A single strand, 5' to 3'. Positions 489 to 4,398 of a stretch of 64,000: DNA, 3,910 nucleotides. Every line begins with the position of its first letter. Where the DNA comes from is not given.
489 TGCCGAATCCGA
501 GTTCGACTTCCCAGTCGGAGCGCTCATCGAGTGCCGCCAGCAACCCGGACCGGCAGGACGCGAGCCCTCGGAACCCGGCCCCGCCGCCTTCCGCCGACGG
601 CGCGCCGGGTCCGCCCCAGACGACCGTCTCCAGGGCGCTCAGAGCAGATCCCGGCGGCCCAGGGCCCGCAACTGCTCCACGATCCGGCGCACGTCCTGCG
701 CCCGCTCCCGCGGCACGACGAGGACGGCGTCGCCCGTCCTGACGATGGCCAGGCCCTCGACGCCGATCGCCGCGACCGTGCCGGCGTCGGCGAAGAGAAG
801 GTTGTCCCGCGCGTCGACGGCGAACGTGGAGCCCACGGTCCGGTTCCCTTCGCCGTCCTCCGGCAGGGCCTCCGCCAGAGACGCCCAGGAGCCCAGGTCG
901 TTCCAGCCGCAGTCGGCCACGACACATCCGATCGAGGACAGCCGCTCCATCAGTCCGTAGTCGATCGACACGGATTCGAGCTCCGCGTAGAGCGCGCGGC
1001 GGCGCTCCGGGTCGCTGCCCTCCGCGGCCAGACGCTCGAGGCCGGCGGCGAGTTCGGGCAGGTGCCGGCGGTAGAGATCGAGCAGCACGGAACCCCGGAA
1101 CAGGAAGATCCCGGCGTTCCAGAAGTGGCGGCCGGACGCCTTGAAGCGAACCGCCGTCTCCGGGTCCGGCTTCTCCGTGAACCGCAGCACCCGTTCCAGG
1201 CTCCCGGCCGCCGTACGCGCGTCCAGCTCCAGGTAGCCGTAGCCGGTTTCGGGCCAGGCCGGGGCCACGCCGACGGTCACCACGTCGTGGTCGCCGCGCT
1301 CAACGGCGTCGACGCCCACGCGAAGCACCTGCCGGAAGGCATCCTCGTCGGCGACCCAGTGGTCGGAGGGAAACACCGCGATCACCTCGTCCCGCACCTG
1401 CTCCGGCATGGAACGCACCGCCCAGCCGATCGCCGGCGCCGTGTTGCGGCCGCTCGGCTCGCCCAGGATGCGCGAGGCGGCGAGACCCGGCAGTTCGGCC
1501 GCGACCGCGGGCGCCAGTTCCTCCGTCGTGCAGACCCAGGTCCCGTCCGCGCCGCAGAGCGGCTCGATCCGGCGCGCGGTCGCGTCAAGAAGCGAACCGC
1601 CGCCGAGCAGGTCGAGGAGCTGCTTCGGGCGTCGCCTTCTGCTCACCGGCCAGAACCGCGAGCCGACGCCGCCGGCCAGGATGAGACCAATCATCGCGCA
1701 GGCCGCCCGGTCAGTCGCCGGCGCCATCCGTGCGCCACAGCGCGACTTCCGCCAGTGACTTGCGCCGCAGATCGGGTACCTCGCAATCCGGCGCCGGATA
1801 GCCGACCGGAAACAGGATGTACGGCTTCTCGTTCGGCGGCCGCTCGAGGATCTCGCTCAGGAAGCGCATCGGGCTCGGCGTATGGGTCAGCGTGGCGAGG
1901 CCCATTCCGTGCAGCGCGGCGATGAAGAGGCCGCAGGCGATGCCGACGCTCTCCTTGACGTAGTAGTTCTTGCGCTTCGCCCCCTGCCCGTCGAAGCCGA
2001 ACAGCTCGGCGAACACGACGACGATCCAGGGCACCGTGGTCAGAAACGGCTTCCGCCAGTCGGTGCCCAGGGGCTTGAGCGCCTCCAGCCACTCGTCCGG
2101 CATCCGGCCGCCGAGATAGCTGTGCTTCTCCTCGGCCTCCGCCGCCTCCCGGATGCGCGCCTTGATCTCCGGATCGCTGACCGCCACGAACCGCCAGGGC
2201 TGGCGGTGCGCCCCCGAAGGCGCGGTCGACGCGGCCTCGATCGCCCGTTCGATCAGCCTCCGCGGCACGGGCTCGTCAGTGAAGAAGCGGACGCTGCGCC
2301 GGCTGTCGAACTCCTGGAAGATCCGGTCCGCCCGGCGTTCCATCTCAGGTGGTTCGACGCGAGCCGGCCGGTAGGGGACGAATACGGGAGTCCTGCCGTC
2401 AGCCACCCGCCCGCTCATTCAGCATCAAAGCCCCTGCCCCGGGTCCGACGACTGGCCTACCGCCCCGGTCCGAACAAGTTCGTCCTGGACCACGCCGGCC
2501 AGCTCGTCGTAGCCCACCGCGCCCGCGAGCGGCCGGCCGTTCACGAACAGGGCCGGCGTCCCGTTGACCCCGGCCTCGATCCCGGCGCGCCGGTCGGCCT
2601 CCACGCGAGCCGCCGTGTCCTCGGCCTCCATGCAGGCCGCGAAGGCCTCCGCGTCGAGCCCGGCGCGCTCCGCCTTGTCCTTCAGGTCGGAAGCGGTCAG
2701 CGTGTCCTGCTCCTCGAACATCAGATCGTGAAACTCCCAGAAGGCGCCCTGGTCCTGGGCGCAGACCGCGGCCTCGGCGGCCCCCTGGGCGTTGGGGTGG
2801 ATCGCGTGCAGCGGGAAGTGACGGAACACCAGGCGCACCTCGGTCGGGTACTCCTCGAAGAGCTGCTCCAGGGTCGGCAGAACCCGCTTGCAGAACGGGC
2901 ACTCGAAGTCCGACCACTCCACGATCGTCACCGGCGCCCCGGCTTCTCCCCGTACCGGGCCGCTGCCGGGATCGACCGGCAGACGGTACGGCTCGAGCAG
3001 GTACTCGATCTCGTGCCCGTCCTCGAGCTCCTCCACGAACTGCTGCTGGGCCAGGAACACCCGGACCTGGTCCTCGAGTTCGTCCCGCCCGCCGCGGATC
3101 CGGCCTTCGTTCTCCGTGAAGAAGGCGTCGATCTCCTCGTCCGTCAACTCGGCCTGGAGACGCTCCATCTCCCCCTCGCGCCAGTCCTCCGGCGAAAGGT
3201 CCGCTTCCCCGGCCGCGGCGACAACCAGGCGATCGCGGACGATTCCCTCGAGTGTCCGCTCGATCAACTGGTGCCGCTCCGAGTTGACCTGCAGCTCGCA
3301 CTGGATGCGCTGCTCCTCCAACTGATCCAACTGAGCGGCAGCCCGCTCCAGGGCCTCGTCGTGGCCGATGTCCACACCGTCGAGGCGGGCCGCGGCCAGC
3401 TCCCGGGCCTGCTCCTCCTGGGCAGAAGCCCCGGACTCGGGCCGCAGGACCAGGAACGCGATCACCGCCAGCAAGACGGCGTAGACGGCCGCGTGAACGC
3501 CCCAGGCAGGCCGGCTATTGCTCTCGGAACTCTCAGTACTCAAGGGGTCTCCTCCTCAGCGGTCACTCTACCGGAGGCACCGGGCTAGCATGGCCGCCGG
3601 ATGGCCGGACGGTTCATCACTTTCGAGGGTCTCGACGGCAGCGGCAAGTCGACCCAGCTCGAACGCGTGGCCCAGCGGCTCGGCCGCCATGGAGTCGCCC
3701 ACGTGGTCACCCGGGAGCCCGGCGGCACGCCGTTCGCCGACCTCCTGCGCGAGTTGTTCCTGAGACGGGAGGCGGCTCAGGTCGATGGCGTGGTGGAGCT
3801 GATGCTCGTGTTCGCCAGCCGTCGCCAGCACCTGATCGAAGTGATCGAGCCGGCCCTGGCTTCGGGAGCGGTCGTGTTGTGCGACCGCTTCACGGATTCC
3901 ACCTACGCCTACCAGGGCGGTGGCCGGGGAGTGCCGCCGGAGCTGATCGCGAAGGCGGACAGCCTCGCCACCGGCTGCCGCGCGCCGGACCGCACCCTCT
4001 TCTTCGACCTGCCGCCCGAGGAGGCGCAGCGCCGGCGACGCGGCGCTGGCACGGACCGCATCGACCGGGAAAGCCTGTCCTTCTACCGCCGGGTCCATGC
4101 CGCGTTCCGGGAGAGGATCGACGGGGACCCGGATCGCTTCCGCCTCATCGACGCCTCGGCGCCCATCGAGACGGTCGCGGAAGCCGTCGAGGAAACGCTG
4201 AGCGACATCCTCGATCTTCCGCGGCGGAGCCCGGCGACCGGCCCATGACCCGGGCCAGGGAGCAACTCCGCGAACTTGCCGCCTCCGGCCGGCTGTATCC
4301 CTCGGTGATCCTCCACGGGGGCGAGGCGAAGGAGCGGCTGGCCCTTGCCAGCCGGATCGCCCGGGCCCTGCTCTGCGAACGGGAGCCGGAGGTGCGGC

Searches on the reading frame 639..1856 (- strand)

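Call 31: search_protein_families(library=pfam, proteins=[window:639-1856:-], max_evalue=0.00001)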
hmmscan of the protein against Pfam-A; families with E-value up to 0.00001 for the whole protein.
window:639-1856:- (405 aa): 3 families
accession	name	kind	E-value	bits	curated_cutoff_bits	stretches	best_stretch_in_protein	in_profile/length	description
PF00483.29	NTP_transferase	-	9e-35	120.8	21.2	1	57-333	2-241/245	Nucleotidyl transferase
PF22640.1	ManC_GMP_beta-helix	-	1.7e-16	60.3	27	1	345-396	4-55/55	MannoseP isomerase/GMP-like beta-helix domain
PF12804.13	NTP_transf_3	-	8e-10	39.6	27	1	57-181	1-111/160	MobA-like NTP transferase domain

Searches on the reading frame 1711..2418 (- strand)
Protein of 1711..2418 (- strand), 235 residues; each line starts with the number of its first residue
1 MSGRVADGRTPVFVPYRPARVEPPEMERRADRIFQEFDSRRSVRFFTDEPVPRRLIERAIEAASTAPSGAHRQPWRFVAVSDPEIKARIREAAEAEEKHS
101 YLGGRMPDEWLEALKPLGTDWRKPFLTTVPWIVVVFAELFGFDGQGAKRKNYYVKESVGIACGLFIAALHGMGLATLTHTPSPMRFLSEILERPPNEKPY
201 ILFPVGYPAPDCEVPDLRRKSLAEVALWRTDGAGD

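Call 31: search_protein_families(library=pfam, proteins=[window:1711-2418:-], max_evalue=0.00001)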
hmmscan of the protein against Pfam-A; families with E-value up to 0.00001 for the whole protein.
window:1711-2418:- (235 aa): 2 families
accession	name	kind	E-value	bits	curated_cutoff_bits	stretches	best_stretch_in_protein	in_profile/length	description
PF00881.29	Nitroreductase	-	2.7e-25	89.9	23.5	1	39-207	3-167/167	Nitroreductase family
PF14512.11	TM1586_NiRdase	-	2.2e-06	27.9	27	0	56-89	160-193/215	Putative TM nitroreductase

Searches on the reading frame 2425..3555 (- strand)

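Call 31: search_protein_families(library=pfam, proteins=[window:2425-3555:-], max_evalue=0.00001)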
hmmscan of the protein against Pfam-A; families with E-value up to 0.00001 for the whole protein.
window:2425-3555:- (376 aa): 2 families
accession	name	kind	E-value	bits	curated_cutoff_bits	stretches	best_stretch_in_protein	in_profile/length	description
PF13462.12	Thioredoxin_4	-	1.6e-28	100.4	23.2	1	199-357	5-164/165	Thioredoxin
PF01323.26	DSBA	-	1.1e-23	84.5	25.6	1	210-355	1-189/191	DSBA-like thioredoxin domain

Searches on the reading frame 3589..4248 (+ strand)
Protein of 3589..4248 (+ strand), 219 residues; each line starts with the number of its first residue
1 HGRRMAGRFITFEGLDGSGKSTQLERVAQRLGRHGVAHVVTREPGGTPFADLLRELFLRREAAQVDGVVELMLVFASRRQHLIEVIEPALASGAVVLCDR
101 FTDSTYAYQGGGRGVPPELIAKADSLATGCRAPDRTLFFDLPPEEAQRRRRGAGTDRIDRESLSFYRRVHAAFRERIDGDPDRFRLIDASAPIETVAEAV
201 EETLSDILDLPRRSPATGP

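Call 31: search_protein_families(library=pfam, proteins=[window:3589-4248:+], max_evalue=0.00001)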
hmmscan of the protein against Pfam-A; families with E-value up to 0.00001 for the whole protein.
window:3589-4248:+ (219 aa): 2 families
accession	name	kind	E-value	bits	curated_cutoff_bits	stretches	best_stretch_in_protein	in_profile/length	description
PF02223.23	Thymidylate_kin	-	1.7e-43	148.9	27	1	12-199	1-184/185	Thymidylate kinase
PF13671.12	AAA_33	-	8e-07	29.9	27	1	11-152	3-117/143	AAA domain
